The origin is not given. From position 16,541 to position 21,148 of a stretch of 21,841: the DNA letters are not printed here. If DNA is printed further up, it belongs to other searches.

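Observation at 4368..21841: At least five tandem giant paralogs (ZnR-cyclase-STAND-TPR-ConA-like) behind one promoter: candidate NLR-like sensor array with cyclic-nucleotide output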

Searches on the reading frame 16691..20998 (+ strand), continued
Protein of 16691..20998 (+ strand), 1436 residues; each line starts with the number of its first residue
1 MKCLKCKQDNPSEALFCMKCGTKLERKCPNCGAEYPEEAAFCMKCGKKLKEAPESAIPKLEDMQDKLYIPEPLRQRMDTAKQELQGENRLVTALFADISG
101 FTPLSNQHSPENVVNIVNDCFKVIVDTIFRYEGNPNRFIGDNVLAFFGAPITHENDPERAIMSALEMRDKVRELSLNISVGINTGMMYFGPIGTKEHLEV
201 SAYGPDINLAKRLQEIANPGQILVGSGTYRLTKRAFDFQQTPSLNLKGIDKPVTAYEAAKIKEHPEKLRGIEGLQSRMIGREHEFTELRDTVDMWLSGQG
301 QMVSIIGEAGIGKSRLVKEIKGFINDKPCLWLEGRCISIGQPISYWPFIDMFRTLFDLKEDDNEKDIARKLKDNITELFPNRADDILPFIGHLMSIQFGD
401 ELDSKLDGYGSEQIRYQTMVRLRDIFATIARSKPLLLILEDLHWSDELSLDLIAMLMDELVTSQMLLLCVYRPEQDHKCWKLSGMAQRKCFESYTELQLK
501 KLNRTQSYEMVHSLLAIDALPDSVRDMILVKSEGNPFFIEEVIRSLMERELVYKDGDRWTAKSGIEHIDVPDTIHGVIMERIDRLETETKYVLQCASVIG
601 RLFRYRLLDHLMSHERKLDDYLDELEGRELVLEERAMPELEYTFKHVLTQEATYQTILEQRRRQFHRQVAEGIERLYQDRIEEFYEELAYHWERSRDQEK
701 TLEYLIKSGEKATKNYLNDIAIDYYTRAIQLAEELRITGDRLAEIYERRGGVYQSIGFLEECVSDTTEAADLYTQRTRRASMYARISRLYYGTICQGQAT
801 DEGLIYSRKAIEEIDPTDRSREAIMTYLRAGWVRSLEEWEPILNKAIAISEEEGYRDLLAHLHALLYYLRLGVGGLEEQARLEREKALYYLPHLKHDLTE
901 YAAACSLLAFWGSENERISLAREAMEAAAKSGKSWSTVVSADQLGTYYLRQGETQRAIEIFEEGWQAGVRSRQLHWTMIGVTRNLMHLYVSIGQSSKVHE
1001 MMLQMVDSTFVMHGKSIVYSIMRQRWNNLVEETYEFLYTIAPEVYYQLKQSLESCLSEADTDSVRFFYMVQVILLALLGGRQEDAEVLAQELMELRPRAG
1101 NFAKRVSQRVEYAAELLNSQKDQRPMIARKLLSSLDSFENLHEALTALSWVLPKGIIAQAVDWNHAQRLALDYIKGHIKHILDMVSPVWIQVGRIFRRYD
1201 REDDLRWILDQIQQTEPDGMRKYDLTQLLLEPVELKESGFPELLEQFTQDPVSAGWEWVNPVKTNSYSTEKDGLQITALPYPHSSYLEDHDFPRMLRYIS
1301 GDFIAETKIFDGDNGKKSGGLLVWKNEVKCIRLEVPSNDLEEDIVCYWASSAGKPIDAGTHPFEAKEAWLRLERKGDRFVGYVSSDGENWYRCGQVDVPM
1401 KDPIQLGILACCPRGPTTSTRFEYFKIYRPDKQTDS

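Call 82: find_encoding_contigs(protein=P0079, flank=10000, max_places=3)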
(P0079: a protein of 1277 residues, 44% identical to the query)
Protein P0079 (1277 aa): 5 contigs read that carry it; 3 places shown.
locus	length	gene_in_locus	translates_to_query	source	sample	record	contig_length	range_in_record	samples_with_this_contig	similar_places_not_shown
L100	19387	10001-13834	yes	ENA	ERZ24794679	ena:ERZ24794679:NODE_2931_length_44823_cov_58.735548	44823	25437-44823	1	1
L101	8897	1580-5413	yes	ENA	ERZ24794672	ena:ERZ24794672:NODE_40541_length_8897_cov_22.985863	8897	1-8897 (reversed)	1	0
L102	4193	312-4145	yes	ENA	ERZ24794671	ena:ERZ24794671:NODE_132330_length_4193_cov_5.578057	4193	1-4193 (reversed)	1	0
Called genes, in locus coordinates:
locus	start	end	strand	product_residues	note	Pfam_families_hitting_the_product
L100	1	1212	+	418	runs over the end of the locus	PF14239:RRXRR, PF01844:HNH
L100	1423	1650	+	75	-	-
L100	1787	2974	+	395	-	PF00465:Fe-ADH, PF13685:Fe-ADH_2, PF25137:ADH_Fe_C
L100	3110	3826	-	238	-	-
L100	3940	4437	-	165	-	PF13384:HTH_23, PF13518:HTH_28, PF13551:HTH_29, PF13565:HTH_32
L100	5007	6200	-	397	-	PF01555:N6_N4_Mtase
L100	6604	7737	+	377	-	PF01702:TGT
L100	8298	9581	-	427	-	PF01839:FG-GAP (faint), PF13517:FG-GAP_3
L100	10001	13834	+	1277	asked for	PF12773:DZR, PF13240:Zn_Ribbon_1 (faint), PF00211:Guanylate_cyc, PF13191:AAA_16, PF00515:TPR_1 (faint), PF13424:TPR_12 (weak), PF17851:GH43_C2, PF07081:DUF1349, +6 more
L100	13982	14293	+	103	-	-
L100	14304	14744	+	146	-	PF13470:PIN_3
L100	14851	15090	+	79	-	-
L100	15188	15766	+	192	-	PF05685:Uma2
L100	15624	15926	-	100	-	-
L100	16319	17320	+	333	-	PF01408:GFO_IDH_MocA, PF22725:GFO_IDH_MocA_C3, PF02894:GFO_IDH_MocA_C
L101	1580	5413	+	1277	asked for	PF12773:DZR, PF13240:Zn_Ribbon_1 (faint), PF00211:Guanylate_cyc, PF13191:AAA_16, PF00515:TPR_1 (faint), PF13424:TPR_12 (weak), PF17851:GH43_C2, PF07081:DUF1349, +6 more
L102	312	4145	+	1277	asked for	PF12773:DZR, PF13240:Zn_Ribbon_1 (faint), PF00211:Guanylate_cyc, PF13191:AAA_16, PF00515:TPR_1 (faint), PF13424:TPR_12 (weak), PF17851:GH43_C2, PF07081:DUF1349, +6 more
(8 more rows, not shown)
